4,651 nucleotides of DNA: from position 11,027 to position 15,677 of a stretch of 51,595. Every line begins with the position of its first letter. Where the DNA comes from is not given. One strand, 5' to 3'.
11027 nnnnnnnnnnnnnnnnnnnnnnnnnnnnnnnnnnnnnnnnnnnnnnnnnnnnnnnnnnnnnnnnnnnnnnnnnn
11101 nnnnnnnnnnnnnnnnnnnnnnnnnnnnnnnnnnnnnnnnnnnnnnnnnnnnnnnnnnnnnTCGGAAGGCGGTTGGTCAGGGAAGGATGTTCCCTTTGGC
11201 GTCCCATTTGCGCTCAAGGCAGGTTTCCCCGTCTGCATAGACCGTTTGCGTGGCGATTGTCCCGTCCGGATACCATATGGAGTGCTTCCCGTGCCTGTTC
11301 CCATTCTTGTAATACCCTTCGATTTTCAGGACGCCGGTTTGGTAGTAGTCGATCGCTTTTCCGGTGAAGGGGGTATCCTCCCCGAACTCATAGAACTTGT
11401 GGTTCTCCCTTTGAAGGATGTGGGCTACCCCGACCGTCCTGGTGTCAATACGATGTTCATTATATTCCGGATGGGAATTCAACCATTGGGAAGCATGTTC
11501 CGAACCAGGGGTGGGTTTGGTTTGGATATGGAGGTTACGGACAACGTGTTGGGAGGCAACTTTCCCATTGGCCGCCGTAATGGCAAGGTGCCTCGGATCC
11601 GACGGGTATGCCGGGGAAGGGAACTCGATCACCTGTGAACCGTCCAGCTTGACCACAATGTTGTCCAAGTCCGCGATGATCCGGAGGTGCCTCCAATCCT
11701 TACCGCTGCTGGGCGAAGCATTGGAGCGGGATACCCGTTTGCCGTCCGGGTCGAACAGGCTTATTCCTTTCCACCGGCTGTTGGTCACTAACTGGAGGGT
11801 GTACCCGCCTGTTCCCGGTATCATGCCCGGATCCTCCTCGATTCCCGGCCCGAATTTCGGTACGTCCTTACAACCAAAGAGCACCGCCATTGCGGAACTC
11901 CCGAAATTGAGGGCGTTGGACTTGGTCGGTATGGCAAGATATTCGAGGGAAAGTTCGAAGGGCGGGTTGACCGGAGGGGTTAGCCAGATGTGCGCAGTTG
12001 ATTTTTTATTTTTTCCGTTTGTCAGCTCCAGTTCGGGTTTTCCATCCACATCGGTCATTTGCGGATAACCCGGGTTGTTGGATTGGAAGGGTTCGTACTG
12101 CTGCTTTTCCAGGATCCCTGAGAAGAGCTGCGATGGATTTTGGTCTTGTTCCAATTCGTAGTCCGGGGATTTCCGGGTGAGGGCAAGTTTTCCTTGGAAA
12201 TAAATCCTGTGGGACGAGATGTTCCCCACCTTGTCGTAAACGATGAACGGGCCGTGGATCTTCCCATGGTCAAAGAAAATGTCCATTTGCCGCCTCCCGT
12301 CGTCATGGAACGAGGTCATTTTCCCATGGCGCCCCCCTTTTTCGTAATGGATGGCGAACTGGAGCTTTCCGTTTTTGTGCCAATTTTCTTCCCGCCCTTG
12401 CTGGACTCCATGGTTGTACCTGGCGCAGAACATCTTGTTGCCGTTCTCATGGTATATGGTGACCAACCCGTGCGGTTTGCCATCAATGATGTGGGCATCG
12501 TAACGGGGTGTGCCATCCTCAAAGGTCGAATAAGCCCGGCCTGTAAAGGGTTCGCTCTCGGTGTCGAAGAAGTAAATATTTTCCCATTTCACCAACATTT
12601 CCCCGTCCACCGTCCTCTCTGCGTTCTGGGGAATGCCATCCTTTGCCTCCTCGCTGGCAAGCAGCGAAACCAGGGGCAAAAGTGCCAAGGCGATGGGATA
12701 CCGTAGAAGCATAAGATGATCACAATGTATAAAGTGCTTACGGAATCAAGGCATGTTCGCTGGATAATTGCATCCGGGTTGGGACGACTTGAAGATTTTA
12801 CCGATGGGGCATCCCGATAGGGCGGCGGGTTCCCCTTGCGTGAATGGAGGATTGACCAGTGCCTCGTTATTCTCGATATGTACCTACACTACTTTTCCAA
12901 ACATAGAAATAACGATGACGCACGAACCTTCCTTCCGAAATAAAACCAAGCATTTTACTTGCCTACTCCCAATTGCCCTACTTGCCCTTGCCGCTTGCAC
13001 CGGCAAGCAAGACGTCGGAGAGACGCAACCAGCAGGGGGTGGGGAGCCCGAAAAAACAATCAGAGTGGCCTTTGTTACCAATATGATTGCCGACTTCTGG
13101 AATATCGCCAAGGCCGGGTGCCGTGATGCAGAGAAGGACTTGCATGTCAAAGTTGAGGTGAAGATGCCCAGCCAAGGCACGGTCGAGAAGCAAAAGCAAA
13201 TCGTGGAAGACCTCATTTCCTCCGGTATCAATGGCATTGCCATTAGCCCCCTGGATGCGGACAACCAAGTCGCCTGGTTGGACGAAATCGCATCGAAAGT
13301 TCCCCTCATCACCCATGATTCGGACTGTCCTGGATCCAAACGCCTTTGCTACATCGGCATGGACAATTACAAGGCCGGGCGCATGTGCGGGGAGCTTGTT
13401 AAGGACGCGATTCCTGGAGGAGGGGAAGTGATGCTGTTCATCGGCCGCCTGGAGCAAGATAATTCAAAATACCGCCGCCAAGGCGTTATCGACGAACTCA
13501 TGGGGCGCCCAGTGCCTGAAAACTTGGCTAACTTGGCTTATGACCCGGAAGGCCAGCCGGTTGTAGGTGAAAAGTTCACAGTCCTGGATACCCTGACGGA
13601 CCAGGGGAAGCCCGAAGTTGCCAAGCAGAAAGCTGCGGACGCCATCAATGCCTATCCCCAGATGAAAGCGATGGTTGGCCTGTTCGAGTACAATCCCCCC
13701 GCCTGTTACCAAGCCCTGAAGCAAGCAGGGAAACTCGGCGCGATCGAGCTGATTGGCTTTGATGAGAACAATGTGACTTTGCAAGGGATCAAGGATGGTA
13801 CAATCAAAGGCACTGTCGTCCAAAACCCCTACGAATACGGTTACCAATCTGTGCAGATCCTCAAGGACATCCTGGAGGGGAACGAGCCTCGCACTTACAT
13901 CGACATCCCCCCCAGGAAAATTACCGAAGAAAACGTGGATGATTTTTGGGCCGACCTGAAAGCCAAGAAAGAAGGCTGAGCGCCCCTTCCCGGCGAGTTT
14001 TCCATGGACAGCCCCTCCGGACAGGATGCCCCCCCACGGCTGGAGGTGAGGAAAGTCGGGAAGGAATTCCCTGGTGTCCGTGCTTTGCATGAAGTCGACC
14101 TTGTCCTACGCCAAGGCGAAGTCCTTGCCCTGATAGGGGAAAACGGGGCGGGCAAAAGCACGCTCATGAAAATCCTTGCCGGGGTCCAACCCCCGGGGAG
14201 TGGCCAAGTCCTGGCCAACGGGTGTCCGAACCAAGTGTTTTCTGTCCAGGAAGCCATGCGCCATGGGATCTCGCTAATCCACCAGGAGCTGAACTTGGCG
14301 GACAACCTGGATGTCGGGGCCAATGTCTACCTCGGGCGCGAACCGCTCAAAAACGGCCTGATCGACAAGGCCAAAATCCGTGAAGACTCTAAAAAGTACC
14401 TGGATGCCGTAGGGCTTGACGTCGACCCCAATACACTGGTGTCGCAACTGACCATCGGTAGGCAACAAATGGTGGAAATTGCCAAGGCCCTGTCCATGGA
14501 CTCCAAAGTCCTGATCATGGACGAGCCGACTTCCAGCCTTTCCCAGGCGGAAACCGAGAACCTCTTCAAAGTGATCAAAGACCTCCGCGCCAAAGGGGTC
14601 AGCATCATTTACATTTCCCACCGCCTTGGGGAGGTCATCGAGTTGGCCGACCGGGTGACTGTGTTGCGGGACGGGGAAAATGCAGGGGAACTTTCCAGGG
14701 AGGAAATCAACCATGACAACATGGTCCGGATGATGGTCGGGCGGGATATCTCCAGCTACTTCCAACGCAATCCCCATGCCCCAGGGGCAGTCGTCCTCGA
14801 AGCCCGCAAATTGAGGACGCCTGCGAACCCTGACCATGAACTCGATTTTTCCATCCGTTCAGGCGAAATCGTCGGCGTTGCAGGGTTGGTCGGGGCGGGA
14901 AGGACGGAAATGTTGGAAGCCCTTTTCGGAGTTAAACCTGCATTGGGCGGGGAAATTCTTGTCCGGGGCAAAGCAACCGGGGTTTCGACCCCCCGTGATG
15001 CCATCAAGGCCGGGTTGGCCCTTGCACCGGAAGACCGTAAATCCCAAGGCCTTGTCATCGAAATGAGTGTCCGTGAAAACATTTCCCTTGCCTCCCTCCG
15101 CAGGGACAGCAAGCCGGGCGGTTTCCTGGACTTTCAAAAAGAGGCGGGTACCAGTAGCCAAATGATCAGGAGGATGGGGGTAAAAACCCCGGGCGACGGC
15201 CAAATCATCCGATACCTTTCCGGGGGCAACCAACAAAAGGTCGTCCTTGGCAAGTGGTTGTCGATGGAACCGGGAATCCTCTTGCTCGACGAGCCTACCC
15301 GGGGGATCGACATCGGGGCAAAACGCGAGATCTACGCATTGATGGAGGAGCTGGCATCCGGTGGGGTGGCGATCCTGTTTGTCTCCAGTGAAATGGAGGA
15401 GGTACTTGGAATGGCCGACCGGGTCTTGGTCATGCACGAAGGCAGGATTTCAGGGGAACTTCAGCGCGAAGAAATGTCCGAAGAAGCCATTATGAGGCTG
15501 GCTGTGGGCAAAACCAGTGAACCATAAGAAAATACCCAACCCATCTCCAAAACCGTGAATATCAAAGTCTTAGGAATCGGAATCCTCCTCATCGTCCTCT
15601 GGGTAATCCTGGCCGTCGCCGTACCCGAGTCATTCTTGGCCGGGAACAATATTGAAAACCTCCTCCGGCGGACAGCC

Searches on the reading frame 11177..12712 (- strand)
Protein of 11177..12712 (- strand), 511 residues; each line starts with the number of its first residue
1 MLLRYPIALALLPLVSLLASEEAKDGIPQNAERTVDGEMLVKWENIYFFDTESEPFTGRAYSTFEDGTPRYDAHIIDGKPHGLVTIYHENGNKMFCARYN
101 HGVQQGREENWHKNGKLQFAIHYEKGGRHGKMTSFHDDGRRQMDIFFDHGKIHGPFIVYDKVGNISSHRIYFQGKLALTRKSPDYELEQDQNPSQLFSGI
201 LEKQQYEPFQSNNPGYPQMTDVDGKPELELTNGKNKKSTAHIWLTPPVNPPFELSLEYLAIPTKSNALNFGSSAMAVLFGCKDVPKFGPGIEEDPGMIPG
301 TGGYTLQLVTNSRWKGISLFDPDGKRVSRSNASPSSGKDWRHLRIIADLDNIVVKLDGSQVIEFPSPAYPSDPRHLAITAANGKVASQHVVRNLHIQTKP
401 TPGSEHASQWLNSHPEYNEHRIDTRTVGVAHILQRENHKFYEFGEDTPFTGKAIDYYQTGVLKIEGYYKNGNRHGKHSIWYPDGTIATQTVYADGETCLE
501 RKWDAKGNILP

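Call 3: search_protein_families(library=pfam, proteins=[window:11177-12712:-], max_evalue=0.01)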
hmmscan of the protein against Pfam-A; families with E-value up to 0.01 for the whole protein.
window:11177-12712:- (511 aa): 2 families
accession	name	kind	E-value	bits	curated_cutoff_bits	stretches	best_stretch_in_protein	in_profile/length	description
PF07661.19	MORN_2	-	8.4e-17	59.7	29.6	0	450-470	2-22/22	MORN repeat variant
PF06439.18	3keto-disac_hyd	-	3.8e-05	24.2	26.8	1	220-385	27-179/187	3-keto-disaccharide hydrolase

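Call 4: search_protein_families(library=ncbifam, proteins=[window:11177-12712:-], max_evalue=0.01)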
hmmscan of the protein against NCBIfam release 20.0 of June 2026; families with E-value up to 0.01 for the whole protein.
window:11177-12712:- (511 aa): 1 family
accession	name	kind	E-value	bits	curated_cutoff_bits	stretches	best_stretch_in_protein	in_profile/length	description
NF033566.1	adhes_LIC20035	equivalog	3.1e-07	29.6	250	1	41-145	153-258/434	LIC20035 family adhesin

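Call 47: search_solved_structures(query=window:11177-12712:-, max_evalue=0.01)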
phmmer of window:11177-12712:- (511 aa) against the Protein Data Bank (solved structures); distinct sequences matched with E-value up to 0.01: 0.

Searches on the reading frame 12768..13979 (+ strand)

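Call 84: search_protein_families(library=pfam, proteins=[window:12768-13979:+], max_evalue=0.0001)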
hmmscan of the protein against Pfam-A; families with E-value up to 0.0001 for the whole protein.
window:12768-13979:+ (403 aa): 1 family
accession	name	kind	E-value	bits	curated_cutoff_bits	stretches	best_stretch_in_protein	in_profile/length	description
PF13407.12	Peripla_BP_4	-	3.7e-58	197.5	35.1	1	108-373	10-258/258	Periplasmic binding protein domain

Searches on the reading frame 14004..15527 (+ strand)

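Call 84: search_protein_families(library=pfam, proteins=[window:14004-15527:+], max_evalue=0.0001)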
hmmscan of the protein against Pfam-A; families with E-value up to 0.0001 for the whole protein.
window:14004-15527:+ (507 aa): 3 families
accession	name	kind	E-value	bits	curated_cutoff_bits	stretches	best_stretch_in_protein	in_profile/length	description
PF00005.33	ABC_tran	-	2.7e-48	164.5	25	2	28-177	1-137/137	ABC transporter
PF13304.12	AAA_21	-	1.4e-13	52.1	27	0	41-61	2-22/304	AAA domain, putative AbiEii toxin, Type IV TA system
PF09818.15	ABC_ATPase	-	9e-06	25.3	23.2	0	448-483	216-252/283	P-loop domain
